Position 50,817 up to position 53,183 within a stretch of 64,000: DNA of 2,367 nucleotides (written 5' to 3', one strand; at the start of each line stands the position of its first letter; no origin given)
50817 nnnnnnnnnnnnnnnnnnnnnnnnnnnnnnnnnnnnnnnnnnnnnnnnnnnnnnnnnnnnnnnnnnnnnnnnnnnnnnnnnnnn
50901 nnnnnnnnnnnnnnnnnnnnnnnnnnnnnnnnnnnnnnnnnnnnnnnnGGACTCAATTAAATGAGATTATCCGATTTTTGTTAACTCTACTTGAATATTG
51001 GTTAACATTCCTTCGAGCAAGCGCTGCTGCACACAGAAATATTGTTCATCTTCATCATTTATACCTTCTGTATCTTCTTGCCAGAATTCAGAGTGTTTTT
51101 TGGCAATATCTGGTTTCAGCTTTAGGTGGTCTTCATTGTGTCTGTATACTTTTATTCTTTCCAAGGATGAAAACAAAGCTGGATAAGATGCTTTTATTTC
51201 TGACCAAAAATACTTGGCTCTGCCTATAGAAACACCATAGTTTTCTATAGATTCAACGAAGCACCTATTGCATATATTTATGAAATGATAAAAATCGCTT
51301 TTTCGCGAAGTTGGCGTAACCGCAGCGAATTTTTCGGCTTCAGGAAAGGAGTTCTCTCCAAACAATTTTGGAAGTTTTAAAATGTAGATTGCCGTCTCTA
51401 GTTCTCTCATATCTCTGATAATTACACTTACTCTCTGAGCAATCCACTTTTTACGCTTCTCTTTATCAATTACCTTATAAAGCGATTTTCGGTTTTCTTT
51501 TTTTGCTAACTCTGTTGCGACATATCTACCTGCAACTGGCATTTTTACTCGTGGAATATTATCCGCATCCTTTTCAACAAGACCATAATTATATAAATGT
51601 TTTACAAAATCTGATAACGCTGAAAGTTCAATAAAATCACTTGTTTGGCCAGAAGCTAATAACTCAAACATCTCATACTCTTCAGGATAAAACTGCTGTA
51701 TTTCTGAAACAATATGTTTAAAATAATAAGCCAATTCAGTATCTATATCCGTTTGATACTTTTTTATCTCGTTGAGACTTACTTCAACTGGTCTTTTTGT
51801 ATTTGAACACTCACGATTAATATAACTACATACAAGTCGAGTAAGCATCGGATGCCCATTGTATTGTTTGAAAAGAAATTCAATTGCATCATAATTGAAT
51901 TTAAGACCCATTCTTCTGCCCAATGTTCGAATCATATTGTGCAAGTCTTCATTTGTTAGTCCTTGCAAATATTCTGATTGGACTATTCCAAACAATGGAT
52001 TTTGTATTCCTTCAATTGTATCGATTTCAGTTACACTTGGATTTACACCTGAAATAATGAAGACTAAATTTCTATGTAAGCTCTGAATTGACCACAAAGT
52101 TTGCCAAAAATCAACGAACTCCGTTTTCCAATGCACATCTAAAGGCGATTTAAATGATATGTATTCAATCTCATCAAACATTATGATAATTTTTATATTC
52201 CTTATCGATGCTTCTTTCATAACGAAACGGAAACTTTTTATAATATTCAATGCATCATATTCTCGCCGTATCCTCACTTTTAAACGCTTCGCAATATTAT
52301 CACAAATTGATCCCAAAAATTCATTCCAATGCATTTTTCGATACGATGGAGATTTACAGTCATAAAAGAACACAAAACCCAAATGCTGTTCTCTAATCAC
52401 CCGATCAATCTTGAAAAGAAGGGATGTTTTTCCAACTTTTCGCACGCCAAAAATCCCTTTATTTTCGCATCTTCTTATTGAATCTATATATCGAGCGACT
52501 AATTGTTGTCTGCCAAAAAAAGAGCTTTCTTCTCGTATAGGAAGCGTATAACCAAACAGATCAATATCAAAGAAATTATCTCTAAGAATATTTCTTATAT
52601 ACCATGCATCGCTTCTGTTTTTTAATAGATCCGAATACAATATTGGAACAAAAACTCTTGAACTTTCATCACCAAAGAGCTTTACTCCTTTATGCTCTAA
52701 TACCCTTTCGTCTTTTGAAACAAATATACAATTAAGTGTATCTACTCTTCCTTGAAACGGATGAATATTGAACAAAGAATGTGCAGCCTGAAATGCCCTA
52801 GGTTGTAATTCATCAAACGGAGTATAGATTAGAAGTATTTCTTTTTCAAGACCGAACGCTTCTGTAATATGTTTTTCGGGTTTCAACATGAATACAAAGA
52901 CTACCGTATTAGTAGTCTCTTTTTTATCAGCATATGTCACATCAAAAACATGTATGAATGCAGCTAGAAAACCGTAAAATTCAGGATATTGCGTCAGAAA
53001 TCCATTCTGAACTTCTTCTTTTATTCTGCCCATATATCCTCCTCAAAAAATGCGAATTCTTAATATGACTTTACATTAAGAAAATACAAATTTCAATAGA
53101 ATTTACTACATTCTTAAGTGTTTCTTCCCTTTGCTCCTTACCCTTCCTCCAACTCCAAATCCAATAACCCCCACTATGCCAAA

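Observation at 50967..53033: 688-aa ATPase / wHTH-like / HEPN-like fusion protein: candidate undescribed standalone defence or abortive-infection gene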

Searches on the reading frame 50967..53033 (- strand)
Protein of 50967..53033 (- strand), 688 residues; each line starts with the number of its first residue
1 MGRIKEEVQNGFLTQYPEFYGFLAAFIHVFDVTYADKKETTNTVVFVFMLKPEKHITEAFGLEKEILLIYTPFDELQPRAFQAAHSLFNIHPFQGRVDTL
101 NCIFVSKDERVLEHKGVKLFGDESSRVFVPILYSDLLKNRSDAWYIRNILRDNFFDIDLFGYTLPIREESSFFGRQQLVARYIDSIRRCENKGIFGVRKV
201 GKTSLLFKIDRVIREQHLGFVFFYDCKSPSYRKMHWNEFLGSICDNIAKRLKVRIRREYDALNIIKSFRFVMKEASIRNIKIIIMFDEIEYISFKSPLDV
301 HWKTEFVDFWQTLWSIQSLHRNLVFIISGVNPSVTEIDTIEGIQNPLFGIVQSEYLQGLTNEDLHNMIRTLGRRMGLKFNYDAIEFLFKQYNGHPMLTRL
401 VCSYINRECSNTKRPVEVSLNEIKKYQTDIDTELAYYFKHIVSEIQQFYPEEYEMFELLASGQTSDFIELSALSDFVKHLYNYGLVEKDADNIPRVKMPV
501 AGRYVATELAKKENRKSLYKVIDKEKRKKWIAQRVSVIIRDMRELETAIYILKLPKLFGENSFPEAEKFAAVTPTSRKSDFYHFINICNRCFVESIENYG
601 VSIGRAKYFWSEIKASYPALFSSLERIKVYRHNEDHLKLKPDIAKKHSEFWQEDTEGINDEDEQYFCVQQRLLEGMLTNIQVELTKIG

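Call 4: search_protein_families(library=pfam, proteins=[window:50967-53033:-], max_evalue=10)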
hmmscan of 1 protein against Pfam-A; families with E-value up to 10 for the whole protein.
window:50967-53033:- (688 aa): 6 families
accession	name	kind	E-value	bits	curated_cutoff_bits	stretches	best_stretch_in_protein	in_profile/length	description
PF14516.12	AAA_35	-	1.4e-06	27.8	27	1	195-430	37-268/331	AAA-like domain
PF01637.24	ATPase_2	-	0.00012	22.5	33.2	1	194-370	25-193/225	ATPase domain predominantly from Archaea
PF02319.26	E2F_TDP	-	0.00014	22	25.7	1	245-275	27-57/65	E2F/DP family winged-helix DNA-binding domain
PF13173.12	AAA_14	-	0.0046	17.4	27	1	193-292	6-74/129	AAA domain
PF20266.3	Mab-21_C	-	0.069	13.7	24.1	1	213-257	27-71/102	Mab-21 protein HhH/H2TH-like domain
PF20703.3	nSTAND1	-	0.12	12.5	27.1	1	168-206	12-50/379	Novel STAND NTPase 1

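Call 5: search_protein_families(library=padloc, proteins=[window:50967-53033:-], max_evalue=10)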
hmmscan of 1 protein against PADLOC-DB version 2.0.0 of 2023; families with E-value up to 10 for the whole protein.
window:50967-53033:- (688 aa): 0 families

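Call 6: search_protein_families(library=ncbifam, proteins=[window:50967-53033:-], max_evalue=10)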
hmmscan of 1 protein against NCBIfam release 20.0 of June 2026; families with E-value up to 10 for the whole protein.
window:50967-53033:- (688 aa): 0 families

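Call 7: search_solved_structures(query=window:50967-53033:-, max_evalue=10)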
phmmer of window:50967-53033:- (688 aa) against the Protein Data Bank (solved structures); distinct sequences matched with E-value up to 10: 3.
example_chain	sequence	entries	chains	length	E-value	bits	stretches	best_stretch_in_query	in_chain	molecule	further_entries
4yo2_A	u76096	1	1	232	0.25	12.6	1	229-276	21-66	Transcription factor E2F8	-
7s5k_A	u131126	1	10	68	1.2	10.3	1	419-467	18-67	EncB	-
7s5c_A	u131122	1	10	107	1.8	9.8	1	419-468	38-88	EncB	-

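Call 8: find_homologous_proteins(query=window:50967-53033:-)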
Query window:50967-53033:- (688 aa): 448 proteins with E <= 0.001 among 8000 candidates; the best 120 are listed.
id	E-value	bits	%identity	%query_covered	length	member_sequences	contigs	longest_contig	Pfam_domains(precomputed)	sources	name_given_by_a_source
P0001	0.0e+0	1574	100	100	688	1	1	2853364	PF14516.13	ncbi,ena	-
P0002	0.0e+0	1364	83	100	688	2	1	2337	PF14516.13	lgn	-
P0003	0.0e+0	1136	68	100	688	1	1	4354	PF14516.13,PF01637.25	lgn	-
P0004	0.0e+0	1129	69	100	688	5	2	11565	PF01637.25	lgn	-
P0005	0.0e+0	1122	68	100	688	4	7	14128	PF01637.25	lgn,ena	-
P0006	0.0e+0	1116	68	100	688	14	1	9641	PF14516.13,PF01637.25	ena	-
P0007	0.0e+0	1112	68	100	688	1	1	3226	PF01637.25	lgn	-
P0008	0.0e+0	1111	67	100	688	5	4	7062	PF14516.13,PF01637.25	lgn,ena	-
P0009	0.0e+0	1110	68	99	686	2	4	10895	PF01637.25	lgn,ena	-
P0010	0.0e+0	1107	68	100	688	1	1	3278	PF14516.13,PF01637.25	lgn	-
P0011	0.0e+0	1104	68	100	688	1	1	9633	PF14516.13,PF01637.25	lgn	-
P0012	0.0e+0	1100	67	100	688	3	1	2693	PF14516.13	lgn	-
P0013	0.0e+0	1094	66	100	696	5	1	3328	PF14516.13,PF01637.25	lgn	-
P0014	0.0e+0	1094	67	100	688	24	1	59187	PF14516.13,PF01637.25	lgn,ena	-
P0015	0.0e+0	1094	67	100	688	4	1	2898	PF14516.13,PF01637.25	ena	-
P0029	0.0e+0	1077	66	100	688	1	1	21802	PF14516.13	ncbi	-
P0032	0.0e+0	1075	66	100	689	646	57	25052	PF14516.13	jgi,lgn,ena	-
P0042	0.0e+0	1070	65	100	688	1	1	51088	PF14516.13,PF01637.25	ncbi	-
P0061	0.0e+0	1056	65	100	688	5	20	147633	PF14516.13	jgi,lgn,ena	-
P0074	0.0e+0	1049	64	100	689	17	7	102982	PF14516.13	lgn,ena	-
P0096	0.0e+0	1019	62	100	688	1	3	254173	PF14516.13,PF01637.25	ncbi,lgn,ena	-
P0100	3.0e-296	1002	60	100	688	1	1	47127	PF14516.13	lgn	-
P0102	3.5e-289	979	59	100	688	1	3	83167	PF14516.13,PF01637.25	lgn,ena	-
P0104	4.1e-283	959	58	100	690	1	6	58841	-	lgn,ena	-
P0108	4.7e-259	879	54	100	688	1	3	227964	PF01637.25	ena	-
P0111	7.7e-254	862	54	99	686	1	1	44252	PF14516.13,PF01637.25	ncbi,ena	-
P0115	1.8e-249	848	53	100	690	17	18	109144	PF13173.13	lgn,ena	-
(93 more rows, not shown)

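Call 11: find_encoding_contigs(protein=P0001, flank=10000, max_places=3)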
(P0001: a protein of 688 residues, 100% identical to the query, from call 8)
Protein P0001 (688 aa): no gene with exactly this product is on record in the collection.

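Call 13: find_related_loci(query=window:50967-53033:-, collection=genome_contigs, flank=10000)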
Query window:50967-53033:- (688 aa) in genome_contigs; peptide patterns used: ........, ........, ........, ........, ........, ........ (x = any residue, [..] = any of these).
53 stretches matched a pattern; 18 encode a relative of the query (tblastn E <= 1e-3); 18 distinct loci.
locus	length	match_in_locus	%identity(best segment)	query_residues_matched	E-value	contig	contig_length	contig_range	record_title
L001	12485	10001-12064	67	1-688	0e+0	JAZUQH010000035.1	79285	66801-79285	MAG: Acutalibacteraceae bacterium isolate T1900044860_TS20190326.MAGScoT_cleanbin_000003 SGB_3093_k141_663240, whole gen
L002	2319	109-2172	66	1-688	0e+0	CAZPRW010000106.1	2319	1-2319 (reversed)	MAG TPA_asm: uncultured Opitutales bacterium isolate SRP225648_co1_71 genome assembly, contig: NODE_117187_length_2319_c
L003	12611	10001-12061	66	1-687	0e+0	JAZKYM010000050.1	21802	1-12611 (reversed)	MAG: Vescimonas sp. isolate T1900045101_TC20190095.MAGScoT_cleanbin_000017 SGB_4762_k141_1077324, whole genome shotgun s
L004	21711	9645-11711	66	1-688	0e+0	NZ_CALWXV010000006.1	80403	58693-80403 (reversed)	MAG: uncultured Flavonifractor sp. isolate BRZ_II__bin16 BRZ_II__NODE_437_length_80403_cov_27.134377, whole genome shotg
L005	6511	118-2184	66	1-688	0e+0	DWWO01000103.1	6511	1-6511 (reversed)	MAG TPA_asm: Candidatus Mediterraneibacter faecipullorum isolate ChiW19-954 ChiW19__C92359_L6511_SAMN06858702, whole gen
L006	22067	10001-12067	66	1-688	0e+0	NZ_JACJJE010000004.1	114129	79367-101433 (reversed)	Pseudoflavonifractor capillosus strain An827 An827_NODE_4_length_114129_cov_85.8351, whole genome shotgun sequence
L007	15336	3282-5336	65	1-685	0e+0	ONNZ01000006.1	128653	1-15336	uncultured Clostridiales bacterium isolate RUG472 genome assembly, contig: scaffold_429, whole genome shotgun sequence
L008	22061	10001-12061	65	1-687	0e+0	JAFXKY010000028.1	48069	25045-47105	MAG: Eubacteriaceae bacterium isolate RGIG6509 Sheep_Rectum.Co__c1767098, whole genome shotgun sequence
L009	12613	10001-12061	64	1-687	0e+0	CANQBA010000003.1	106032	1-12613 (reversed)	MAG: uncultured Oscillospiraceae bacterium isolate Lapin-005__bin33 genome assembly, contig: Lapin-005__NODE_186_length_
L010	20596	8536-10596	64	1-687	0e+0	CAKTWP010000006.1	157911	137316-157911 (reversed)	MAG: uncultured Clostridia bacterium isolate REFINED_METABAT215_TOP10_CONTIGS_1500_ASSEMBLY_K77_MERGED__Hadza_MoBio_hadz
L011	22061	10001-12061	65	1-687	0e+0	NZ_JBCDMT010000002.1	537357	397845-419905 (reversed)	Pseudoflavonifractor phocaeensis strain 1362 2, whole genome shotgun sequence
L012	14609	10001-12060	67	1-687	0e+0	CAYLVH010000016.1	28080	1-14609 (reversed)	MAG TPA_asm: uncultured Oscillospiraceae bacterium isolate SRP141132_co7_370 genome assembly, contig: NODE_928_length_28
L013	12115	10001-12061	66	1-687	0e+0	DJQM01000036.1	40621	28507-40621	MAG TPA_asm: Clostridiales bacterium UBA6386 UBA6386_contig_2385, whole genome shotgun sequence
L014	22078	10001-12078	43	1-688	2e-178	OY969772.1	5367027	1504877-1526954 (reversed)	MAG: uncultured Chloroflexia bacterium isolate MFD02416.bin.2.42 genome assembly, chromosome: 1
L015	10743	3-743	64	442-688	2e-103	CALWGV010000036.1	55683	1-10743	MAG: uncultured Lachnospiraceae bacterium isolate E0_LS__bin123 genome assembly, contig: E0_LS__k127_1161439, whole geno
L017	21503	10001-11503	32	48-545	9e-71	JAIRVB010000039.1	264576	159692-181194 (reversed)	MAG: Chitinispirillales bacterium isolate Ehx436_bin27 k119_1429292, whole genome shotgun sequence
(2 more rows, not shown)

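Call 16: find_encoding_contigs(protein=P0032, flank=8000, max_places=8)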
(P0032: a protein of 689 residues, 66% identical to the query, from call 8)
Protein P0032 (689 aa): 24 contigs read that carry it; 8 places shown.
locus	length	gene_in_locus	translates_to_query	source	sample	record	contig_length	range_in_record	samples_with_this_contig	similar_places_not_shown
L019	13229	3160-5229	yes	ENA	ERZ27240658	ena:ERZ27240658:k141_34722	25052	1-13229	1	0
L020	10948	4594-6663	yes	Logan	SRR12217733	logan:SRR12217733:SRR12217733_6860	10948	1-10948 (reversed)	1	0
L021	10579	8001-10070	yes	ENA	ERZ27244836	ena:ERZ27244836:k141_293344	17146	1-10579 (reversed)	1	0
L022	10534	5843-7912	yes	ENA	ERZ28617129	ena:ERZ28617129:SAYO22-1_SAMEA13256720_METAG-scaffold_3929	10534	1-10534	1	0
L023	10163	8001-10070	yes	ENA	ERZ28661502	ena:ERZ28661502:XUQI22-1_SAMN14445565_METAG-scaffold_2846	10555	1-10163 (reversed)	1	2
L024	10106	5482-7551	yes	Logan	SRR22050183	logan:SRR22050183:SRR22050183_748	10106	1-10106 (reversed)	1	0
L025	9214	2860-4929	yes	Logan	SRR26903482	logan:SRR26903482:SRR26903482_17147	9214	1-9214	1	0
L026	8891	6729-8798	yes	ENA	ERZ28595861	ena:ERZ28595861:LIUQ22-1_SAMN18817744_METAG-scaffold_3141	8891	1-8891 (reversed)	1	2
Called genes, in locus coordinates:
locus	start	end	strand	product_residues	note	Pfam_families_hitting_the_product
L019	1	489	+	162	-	?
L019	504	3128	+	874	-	PF04851:ResIII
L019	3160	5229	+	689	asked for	PF14516:AAA_35 (weak)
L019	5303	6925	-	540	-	PF01938:TRAM (weak), PF05958:tRNA_U5-meth_tr, PF03602:Cons_hypoth95 (weak), PF05175:MTS (weak), PF13649:Methyltransf_25 (weak), PF13847:Methyltransf_31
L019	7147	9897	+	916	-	PF07517:SecA_DEAD, PF01043:SecA_PP_bind, PF21090:P-loop_SecA, PF07516:SecA_SW, PF02810:SEC-C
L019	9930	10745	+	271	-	PF02578:Cu-oxidase_4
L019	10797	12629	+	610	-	PF07501:G5, PF01551:Peptidase_M23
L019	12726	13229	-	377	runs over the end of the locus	PF07454:SpoIIP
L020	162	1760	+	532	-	PF01555:N6_N4_Mtase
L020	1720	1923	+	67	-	-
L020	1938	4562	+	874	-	PF04851:ResIII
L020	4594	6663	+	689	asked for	PF14516:AAA_35 (weak)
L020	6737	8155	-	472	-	PF05958:tRNA_U5-meth_tr, PF02475:TRM5-TYW2_MTfase (faint), PF03602:Cons_hypoth95, PF13649:Methyltransf_25 (weak), PF13847:Methyltransf_31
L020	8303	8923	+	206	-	PF02525:Flavodoxin_2 (faint), PF03358:FMN_red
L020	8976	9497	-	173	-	PF01569:PAP2, PF14378:PAP2_3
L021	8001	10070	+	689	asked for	PF14516:AAA_35 (weak)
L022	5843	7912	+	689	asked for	PF14516:AAA_35 (weak)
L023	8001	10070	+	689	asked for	PF14516:AAA_35 (weak)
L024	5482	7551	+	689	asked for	PF14516:AAA_35 (weak)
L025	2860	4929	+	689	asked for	PF14516:AAA_35 (weak)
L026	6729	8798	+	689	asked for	PF14516:AAA_35 (weak)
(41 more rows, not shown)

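Call 17: find_encoding_contigs(protein=P0096, flank=8000, max_places=3)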
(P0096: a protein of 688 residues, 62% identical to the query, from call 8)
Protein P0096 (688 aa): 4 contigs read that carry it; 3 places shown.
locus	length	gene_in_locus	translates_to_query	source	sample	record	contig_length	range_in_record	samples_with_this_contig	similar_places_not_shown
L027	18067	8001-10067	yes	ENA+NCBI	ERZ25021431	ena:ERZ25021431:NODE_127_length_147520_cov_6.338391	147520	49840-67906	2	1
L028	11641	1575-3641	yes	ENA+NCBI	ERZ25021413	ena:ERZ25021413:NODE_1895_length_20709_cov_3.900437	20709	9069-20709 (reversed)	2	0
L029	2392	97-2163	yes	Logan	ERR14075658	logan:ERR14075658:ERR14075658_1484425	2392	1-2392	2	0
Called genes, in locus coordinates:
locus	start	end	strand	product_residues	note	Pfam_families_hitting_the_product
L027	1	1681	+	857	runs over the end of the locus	PF00145:DNA_methylase, PF05175:MTS (faint), PF07669:Eco57I, PF02384:N6_Mtase (weak)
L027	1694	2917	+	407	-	-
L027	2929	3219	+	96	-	-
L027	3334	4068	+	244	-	-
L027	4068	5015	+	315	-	-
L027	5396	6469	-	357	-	PF01381:HTH_3, PF12844:HTH_19 (weak), PF13443:HTH_26 (faint), PF13560:HTH_31 (weak)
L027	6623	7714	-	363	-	PF01381:HTH_3, PF13560:HTH_31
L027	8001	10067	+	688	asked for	PF01637:ATPase_2, PF14516:AAA_35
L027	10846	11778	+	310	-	PF00389:2-Hacid_dh, PF02826:2-Hacid_dh_C, PF00670:AdoHcyase_NAD (weak)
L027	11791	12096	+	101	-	-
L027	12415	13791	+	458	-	PF00682:HMGL-like, PF08502:LeuA_dimer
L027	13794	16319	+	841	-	PF01261:AP_endonuc_2, PF00501:AMP-binding, PF13193:AMP-binding_C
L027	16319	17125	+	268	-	PF01026:TatD_DNase (weak), PF04909:Amidohydro_2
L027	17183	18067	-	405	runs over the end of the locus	PF03951:Gln-synt_N, PF00120:Gln-synt_C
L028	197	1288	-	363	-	PF01381:HTH_3, PF13560:HTH_31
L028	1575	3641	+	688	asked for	PF01637:ATPase_2, PF14516:AAA_35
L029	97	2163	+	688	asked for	PF01637:ATPase_2, PF14516:AAA_35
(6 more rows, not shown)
